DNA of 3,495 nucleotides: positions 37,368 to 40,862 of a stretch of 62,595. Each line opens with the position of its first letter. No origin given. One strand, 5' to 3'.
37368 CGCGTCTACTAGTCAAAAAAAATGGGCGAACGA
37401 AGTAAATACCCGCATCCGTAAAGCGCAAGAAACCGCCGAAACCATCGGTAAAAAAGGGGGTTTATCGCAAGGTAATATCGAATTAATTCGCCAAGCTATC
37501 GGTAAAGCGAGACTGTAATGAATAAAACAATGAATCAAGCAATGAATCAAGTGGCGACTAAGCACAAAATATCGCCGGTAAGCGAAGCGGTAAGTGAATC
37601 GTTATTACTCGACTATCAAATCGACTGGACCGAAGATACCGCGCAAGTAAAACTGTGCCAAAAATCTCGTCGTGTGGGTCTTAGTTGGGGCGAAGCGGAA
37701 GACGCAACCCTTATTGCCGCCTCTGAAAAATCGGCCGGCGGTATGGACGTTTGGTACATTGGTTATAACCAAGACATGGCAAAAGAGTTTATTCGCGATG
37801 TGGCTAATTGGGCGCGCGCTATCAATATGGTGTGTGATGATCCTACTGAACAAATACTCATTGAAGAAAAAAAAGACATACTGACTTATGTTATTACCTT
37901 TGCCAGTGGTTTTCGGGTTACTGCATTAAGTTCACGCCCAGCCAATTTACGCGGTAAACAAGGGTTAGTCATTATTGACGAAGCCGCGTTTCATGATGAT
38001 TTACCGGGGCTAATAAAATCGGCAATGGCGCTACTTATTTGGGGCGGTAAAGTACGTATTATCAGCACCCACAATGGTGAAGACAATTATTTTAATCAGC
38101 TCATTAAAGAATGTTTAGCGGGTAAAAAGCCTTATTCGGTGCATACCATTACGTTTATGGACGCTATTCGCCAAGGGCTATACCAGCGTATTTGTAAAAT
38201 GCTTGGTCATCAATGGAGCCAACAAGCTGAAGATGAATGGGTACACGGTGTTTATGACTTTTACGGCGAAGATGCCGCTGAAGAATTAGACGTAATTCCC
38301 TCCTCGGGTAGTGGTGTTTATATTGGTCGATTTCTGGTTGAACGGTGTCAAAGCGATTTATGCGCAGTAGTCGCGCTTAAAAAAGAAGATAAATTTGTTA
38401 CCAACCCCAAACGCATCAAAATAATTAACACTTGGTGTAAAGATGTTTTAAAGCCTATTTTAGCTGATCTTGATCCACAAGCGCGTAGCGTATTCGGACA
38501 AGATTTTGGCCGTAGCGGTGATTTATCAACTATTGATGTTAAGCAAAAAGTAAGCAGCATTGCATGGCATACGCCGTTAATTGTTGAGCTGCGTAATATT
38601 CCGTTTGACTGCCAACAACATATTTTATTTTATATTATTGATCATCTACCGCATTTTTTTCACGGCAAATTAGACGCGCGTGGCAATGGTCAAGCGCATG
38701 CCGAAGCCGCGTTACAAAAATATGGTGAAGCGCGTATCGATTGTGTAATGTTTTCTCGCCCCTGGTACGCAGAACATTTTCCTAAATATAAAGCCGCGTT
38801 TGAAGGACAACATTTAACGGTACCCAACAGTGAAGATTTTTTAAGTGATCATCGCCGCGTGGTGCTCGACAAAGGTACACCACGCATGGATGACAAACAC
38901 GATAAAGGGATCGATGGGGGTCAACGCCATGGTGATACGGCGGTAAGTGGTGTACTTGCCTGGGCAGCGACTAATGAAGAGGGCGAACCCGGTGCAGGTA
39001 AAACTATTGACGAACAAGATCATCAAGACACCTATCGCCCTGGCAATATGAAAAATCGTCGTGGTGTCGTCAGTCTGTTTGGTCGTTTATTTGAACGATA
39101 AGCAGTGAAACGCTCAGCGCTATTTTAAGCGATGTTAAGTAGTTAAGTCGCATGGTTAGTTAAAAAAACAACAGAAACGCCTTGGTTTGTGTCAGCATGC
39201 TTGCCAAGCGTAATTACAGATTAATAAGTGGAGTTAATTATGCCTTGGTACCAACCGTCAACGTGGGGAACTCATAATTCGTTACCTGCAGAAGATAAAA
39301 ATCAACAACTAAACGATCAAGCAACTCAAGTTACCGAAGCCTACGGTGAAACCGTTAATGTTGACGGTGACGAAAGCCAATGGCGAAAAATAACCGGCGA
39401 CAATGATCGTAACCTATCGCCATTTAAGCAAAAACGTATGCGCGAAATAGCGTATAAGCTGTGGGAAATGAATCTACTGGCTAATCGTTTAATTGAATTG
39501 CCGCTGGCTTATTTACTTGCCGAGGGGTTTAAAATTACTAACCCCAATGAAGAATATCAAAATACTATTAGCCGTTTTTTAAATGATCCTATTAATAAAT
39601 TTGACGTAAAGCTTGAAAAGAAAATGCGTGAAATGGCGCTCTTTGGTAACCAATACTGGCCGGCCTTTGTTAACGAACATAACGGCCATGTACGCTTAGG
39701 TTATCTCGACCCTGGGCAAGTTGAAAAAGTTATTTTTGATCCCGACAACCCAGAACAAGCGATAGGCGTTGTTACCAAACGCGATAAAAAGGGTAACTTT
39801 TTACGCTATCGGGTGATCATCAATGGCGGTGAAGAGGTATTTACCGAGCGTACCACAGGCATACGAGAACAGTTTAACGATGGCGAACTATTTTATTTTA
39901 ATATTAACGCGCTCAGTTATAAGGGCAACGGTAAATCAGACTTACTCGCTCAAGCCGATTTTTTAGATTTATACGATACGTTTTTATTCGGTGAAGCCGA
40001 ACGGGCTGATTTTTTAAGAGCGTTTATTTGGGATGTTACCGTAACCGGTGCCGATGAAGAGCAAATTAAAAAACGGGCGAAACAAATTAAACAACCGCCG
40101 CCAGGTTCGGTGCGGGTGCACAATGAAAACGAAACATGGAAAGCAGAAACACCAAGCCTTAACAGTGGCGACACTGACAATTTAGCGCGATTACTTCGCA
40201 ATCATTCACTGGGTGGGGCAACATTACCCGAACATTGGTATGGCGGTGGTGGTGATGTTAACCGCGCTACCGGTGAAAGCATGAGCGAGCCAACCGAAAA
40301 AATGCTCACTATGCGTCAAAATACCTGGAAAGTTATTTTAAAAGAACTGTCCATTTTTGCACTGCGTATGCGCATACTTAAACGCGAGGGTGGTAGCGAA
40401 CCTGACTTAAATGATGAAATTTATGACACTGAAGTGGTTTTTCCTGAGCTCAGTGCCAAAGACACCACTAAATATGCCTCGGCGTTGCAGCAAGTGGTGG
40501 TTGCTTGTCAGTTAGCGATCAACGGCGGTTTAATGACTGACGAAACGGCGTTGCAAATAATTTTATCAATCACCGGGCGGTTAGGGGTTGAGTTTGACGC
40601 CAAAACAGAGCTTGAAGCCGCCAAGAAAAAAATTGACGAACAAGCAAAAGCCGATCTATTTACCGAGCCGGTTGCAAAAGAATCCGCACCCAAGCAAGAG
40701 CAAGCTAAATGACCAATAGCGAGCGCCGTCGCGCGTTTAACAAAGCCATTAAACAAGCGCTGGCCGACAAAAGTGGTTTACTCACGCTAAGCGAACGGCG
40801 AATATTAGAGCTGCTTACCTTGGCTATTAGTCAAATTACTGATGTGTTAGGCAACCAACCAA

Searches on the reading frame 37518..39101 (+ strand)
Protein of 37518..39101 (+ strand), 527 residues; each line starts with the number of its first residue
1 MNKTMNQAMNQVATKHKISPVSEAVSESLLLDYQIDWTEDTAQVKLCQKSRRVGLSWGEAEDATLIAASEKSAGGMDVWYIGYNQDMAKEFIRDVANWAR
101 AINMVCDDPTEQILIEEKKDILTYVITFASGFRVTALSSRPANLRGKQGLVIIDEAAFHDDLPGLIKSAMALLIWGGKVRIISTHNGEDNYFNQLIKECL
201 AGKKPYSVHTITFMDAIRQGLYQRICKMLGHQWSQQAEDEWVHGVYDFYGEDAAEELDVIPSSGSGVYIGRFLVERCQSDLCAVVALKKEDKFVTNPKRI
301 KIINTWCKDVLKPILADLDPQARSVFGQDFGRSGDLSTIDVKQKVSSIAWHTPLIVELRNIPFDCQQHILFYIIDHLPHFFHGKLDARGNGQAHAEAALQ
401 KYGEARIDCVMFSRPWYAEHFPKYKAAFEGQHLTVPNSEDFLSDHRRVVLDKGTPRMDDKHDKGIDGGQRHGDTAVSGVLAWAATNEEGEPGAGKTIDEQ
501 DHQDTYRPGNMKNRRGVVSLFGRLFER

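Call 42: search_protein_families(library=pfam, proteins=[window:37518-39101:+], max_evalue=0.00001)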
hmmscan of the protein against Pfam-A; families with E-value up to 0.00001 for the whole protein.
window:37518-39101:+ (527 aa): 0 families

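Call 44: search_protein_families(library=phrogs, proteins=[window:37518-39101:+], max_evalue=0.001)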
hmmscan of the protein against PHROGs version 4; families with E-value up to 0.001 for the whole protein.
window:37518-39101:+ (527 aa): 2 families
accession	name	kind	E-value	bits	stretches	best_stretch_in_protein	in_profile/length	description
phrog_2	-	head and packaging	1.4e-30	107.7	1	29-489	266-596/807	terminase large subunit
phrog_11208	-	unknown function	5.4e-19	69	1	407-491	2-86/115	-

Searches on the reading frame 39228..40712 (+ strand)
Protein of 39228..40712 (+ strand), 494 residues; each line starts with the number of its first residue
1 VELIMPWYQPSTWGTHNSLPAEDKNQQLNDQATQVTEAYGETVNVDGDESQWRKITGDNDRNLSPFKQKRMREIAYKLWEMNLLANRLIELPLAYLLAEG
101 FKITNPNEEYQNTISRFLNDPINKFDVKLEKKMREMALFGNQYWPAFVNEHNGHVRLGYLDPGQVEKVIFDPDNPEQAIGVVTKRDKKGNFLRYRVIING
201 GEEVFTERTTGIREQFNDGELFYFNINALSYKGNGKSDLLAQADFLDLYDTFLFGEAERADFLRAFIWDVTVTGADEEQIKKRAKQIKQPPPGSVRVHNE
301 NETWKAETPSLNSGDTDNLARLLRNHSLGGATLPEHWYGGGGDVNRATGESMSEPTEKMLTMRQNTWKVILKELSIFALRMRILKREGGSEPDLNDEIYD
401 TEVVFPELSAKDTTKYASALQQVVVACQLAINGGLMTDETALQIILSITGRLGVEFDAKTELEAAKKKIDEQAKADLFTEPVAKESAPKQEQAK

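Call 42: search_protein_families(library=pfam, proteins=[window:39228-40712:+], max_evalue=0.00001)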
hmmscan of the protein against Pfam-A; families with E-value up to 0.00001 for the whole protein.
window:39228-40712:+ (494 aa): 0 families

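Call 44: search_protein_families(library=phrogs, proteins=[window:39228-40712:+], max_evalue=0.001)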
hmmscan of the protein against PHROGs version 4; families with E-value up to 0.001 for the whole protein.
window:39228-40712:+ (494 aa): 2 families
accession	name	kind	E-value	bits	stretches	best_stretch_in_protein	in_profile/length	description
phrog_10963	-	head and packaging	7.3e-80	270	1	24-476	21-472/503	portal protein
phrog_64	-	head and packaging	1.7e-08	34.4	1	94-485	138-511/547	portal protein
